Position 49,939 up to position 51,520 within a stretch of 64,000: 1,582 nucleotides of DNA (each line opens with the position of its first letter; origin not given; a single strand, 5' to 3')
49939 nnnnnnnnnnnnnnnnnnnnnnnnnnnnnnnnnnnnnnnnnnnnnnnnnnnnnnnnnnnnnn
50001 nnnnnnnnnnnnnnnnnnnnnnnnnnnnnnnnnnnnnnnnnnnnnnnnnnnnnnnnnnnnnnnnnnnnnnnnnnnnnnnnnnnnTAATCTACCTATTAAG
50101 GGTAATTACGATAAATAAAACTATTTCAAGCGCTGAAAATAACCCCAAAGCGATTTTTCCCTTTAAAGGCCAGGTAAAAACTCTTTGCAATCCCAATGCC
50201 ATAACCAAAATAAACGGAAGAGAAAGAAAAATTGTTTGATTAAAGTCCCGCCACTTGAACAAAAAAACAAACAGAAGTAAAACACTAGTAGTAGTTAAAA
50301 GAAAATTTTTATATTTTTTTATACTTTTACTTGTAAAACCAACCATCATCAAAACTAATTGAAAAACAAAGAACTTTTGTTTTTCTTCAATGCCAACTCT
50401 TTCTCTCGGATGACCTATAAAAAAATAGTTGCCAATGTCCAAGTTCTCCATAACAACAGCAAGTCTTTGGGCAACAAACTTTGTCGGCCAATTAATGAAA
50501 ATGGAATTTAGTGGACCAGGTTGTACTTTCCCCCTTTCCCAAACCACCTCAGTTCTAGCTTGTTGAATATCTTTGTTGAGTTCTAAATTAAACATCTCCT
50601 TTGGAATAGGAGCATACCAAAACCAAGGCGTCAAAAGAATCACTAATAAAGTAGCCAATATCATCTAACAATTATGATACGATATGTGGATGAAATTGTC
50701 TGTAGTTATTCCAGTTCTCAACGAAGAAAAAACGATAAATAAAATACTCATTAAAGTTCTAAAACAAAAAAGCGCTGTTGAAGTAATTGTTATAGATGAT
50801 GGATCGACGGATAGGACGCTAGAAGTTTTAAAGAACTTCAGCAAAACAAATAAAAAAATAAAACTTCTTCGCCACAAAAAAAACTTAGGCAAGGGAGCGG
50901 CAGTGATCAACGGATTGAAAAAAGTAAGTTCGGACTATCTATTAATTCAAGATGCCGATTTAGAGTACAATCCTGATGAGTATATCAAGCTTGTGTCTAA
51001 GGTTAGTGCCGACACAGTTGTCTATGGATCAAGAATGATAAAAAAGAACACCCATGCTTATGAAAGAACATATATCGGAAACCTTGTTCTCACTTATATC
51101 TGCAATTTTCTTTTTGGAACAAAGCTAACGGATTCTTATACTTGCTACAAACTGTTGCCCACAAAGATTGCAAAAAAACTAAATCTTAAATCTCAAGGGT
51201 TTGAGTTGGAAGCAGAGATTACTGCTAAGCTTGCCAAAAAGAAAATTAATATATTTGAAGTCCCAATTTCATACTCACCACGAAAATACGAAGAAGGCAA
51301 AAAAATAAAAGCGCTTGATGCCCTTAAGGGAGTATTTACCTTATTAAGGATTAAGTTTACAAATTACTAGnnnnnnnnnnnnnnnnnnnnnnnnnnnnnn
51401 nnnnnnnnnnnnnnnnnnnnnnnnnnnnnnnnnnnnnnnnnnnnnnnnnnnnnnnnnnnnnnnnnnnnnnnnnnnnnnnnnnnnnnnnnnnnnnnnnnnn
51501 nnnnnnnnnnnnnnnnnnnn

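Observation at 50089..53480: Paralogous small membrane proteins each placed directly 5' of a PMT-like GT-C gene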

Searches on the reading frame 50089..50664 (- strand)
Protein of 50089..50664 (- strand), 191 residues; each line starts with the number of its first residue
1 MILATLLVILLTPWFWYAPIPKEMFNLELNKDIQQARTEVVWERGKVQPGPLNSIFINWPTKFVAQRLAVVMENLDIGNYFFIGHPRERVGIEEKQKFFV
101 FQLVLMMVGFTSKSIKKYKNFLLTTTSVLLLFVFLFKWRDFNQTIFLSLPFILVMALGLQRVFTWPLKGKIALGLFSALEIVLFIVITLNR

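Call 4: search_protein_families(library=pfam, proteins=[window:50089-50664:-], max_evalue=0.1)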
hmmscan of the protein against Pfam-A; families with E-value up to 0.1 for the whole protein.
window:50089-50664:- (191 aa): 0 families

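Call 6: find_homologous_proteins(query=window:50089-50664:-, max_evalue=0.001)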
Query window:50089-50664:- (191 aa): 49 proteins with E <= 0.001 among 1211 candidates.
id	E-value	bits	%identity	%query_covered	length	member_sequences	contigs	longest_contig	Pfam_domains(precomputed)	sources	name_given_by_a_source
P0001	1.6e-118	411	100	100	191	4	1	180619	-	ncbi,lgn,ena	-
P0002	3.0e-67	244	59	97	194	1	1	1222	-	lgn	-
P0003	6.5e-66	240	58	96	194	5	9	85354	-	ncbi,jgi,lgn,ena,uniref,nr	ncbi:hypothetical protein A2985_04110 [Candidatus Woesebacteria bacterium RIFCSPLOWO2_01_FULL_43_11]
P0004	2.4e-63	231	57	96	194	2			-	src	-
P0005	5.9e-63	230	55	97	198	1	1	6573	-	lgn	-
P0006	1.2e-62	229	54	96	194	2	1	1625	-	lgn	-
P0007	1.9e-62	229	54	96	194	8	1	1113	-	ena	-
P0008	4.0e-62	227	57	96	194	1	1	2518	-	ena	-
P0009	6.6e-62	227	61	80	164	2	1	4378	-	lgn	-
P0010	7.1e-62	227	55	96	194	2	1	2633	-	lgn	-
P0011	2.3e-61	225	57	94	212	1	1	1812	-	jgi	jgi:hypothetical protein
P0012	2.4e-61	225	57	95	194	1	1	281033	-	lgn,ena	-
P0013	2.6e-61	225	55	96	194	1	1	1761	-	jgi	jgi:hypothetical protein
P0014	4.7e-61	224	58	89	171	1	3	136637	-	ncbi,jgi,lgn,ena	-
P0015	7.6e-61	223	52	99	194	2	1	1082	-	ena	-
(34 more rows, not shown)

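Call 18: find_related_loci(query=A1, collection=genome_contigs, flank=10000)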
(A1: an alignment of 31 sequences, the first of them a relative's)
Query A1 (191 aa) in genome_contigs; peptide patterns used: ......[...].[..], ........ (x = any residue, [..] = any of these).
177 stretches matched a pattern; 4 encode a relative of the query (tblastn E <= 1e-3); 4 distinct loci.
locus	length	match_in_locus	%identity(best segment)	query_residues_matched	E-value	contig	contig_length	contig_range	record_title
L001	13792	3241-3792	58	1-184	9e-68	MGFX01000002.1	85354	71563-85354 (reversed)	MAG: Candidatus Woesebacteria bacterium RBG_16_42_24 RBG_16_scaffold_14, whole genome shotgun sequence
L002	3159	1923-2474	51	1-184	3e-59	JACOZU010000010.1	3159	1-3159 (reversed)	MAG: Candidatus Woesebacteria bacterium isolate NC_groundwater_213_Ag_S-0.1um_45_9 S4_GD2017_2_S1_scaffold_24887, whole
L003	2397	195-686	51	1-164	4e-56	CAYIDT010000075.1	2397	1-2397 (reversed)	MAG TPA_asm: uncultured Gammaproteobacteria bacterium isolate ERP119705_co1_249 genome assembly, contig: NODE_104200_len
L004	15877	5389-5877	53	1-163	9e-51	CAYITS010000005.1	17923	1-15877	MAG TPA_asm: uncultured Gammaproteobacteria bacterium isolate ERP119705_co3_637 genome assembly, contig: NODE_3641_lengt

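Call 74: search_protein_families(library=ncbifam, proteins=[window:50089-50664:-], max_evalue=0.01)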
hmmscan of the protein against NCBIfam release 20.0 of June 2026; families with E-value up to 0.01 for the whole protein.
window:50089-50664:- (191 aa): 0 families

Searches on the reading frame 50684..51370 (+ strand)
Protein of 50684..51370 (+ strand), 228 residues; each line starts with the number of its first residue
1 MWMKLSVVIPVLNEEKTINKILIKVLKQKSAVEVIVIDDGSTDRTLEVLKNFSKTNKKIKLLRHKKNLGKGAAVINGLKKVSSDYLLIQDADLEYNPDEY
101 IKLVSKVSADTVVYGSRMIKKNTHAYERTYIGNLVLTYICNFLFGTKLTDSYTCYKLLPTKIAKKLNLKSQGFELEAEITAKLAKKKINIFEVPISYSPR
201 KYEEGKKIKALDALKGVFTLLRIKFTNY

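Call 4: search_protein_families(library=pfam, proteins=[window:50684-51370:+], max_evalue=0.1)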
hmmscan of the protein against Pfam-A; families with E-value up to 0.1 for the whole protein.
window:50684-51370:+ (228 aa): 5 families
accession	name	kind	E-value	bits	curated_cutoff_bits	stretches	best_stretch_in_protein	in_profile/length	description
PF00535.33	Glycos_transf_2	-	1.8e-35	122.8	23.3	1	6-165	1-166/168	Glycosyl transferase family 2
PF10111.15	Glyco_tranf_2_2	-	5.8e-14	52.7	27.3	1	6-105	1-104/276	Glycosyltransferase like family 2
PF13641.12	Glyco_tranf_2_3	-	1.1e-07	32.5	27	1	5-98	3-102/230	Glycosyltransferase like family 2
PF13704.12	Glyco_tranf_2_4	-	0.0051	17.7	27.5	1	31-92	19-81/98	Glycosyl transferase family 2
PF08863.15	YolD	-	0.07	13.7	27.5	0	16-67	30-81/94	YolD-like protein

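Call 72: search_solved_structures(query=window:50684-51370:+, max_evalue=0.00001)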
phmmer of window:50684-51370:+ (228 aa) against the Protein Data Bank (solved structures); distinct sequences matched with E-value up to 0.00001: 19.
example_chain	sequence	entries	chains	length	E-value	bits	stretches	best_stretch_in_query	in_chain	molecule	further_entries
5mlz_A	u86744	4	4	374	1.5e-17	67.5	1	3-209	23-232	Dolichol monophosphate mannose synthase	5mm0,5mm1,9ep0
2z87_A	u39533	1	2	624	4.8e-13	52.8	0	5-126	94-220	Chondroitin synthase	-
2z86_A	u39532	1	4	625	4.8e-13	52.8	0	5-126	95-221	Chondroitin synthase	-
9bhc_C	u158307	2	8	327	1.7e-12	51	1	4-120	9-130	Undecaprenyl-phosphate 4-deoxy-4-formamido-L-arabinose transferase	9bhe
8vxh_A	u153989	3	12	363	2.2e-12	50.6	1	4-119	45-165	Undecaprenyl-phosphate 4-deoxy-4-formamido-L-arabinose transferase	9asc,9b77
9hwj_A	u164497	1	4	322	1.3e-11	48.1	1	4-120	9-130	Undecaprenyl-phosphate 4-deoxy-4-formamido-L-arabinose transferase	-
5eke_A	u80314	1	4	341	1.3e-11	48.1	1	3-121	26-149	Uncharacterized glycosyltransferase sll0501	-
5ekp_C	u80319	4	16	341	1.4e-11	48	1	3-121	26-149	Uncharacterized glycosyltransferase sll0501 | Glycosyltransferase sll0501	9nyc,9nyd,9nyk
9nye_A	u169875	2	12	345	1.4e-11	48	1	3-121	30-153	Glycosyltransferase sll0501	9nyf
3bcv_A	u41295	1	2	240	1.2e-10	44.9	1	4-117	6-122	Putative glycosyltransferase protein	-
5hea_A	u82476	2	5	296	5.2e-09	39.6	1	5-101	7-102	Putative glycosyltransferase (GalT1)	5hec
5tze_C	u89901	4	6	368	5.4e-09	39.5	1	3-97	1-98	Glycosyl transferase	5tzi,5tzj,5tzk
6p61_A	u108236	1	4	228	7.9e-09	39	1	5-106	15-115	Glycosyltransferase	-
5tz8_A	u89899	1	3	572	1.1e-08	38.6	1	3-97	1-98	Glycosyl transferase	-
9omh_A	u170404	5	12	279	4.1e-08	36.7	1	5-107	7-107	Glycosyltransferase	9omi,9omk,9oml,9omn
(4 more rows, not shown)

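Call 74: search_protein_families(library=ncbifam, proteins=[window:50684-51370:+], max_evalue=0.01)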
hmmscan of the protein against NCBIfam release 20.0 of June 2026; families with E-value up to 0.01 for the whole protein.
window:50684-51370:+ (228 aa): 30 families (the best 25 are shown)
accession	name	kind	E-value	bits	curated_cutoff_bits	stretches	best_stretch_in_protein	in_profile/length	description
TIGR04182.1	glyco_TIGR04182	equivalog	5.7e-34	117.8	325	1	5-217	2-211/293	S-layer glycoprotein N-glycosyltransferase AglJ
NF047588.1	GlcsyltransPgfSStrep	equivalog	2.5e-23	82.7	500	1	3-165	1-166/308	glycosyltransferase PgfS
NF007482.0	PRK10073.1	equivalog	3.1e-18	65.9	423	1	3-110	6-113/334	glycosyltransferase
TIGR03937.1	PgaC_IcaA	equivalog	1.6e-17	63.6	422.3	1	4-106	46-149/407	poly-beta-1,6-N-acetyl-D-glucosamine synthase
NF058614.1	PPMAGASynPpgS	equivalog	1.5e-16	60.5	370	1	7-210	4-209/226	polyprenyl-phospho-N-acetylgalactosaminyl synthase PpgS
NF007986.1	PRK10714.1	equivalog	1.7e-16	60.1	529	1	4-128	7-136/316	undecaprenyl-phosphate 4-deoxy-4-formamido-L-arabinose transferase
TIGR04283.1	glyco_like_mftF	equivalog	3.7e-15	56.1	182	1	5-115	1-105/221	TIGR04283 family arsenosugar biosynthesis glycosyltransferase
TIGR03469.1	HpnB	hypoth_equivalog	2.3e-14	53.3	379.25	1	2-135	43-189/386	hopene-associated glycosyltransferase HpnB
NF010496.0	PRK13915.1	equivalog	3.1e-13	49.5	262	1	4-101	32-135/307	glucosyl-3-phosphoglycerate synthase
NF047683.1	TeichurnBiosyTuaG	equivalog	9.9e-13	48.3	400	1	5-105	8-109/252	teichuronic acid biosynthesis protein TuaG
NF041875.1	EPS_EpsD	equivalog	1.1e-12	48.1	370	1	5-98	1-95/325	exopolysaccharide biosynthesis glycosyltransferase EpsD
NF041391.1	DPhHxTase_Halo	equivalog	4.6e-12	45.4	375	1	12-203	4-189/213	dolichyl-phosphate hexose transferase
TIGR03965.1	mycofact_glyco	equivalog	5.9e-12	45.2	280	1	4-113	75-185/467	mycofactocin biosynthesis glycosyltransferase MftF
NF053739.1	GlytfEpsEBac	equivalog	3.3e-11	42.7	450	1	4-98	2-98/265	glycosyltransferase EpsE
TIGR04242.1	nodulat_NodC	equivalog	7.1e-11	41.7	550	1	4-134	49-181/395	chitooligosaccharide synthase NodC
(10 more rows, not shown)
